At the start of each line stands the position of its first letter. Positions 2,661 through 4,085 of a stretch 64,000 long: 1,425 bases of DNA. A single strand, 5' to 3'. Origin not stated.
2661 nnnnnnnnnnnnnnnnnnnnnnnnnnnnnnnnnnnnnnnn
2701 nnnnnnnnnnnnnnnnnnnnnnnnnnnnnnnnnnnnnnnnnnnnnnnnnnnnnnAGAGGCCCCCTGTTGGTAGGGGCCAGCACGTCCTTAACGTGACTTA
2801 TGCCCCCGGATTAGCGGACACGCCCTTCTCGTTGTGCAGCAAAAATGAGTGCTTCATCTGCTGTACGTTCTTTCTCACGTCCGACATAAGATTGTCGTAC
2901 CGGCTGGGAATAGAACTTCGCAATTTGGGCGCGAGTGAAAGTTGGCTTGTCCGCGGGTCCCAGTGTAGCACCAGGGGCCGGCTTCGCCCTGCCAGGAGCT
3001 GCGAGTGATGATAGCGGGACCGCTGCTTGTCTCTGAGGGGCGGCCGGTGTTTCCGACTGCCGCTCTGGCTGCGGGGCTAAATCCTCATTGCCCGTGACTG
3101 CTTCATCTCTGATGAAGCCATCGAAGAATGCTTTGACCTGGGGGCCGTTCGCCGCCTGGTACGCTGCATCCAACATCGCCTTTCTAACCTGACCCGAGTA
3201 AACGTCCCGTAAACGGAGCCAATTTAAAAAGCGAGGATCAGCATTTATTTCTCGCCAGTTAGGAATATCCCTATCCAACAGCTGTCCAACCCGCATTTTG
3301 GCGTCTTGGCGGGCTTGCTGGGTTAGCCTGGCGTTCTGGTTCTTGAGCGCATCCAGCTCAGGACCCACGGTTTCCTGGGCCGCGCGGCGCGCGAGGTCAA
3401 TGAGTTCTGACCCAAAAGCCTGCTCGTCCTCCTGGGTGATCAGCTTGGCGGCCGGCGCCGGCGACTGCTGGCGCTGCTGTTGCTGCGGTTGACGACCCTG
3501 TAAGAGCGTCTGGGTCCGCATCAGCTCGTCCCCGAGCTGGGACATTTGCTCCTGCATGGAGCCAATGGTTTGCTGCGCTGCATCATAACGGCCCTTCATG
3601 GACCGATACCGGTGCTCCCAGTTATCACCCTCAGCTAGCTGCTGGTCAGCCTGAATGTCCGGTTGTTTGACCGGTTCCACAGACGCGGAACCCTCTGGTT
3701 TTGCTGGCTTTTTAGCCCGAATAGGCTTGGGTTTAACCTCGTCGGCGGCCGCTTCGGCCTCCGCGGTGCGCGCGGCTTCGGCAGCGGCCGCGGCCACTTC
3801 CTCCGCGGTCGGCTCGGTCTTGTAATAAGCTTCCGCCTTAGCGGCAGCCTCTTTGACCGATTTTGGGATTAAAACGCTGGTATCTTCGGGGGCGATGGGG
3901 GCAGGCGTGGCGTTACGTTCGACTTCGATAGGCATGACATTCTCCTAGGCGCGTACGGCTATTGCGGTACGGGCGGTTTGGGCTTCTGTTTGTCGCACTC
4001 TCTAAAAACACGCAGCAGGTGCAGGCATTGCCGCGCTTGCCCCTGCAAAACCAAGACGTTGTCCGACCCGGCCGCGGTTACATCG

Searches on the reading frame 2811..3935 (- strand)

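Call 95: search_protein_families(library=phrogs, proteins=[window:2811-3935:-], max_evalue=0.00001)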
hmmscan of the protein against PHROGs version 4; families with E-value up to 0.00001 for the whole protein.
window:2811-3935:- (374 aa): 1 family
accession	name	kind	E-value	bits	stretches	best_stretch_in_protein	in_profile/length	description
phrog_13678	-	unknown function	1.3e-30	108.1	1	22-374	5-299/300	-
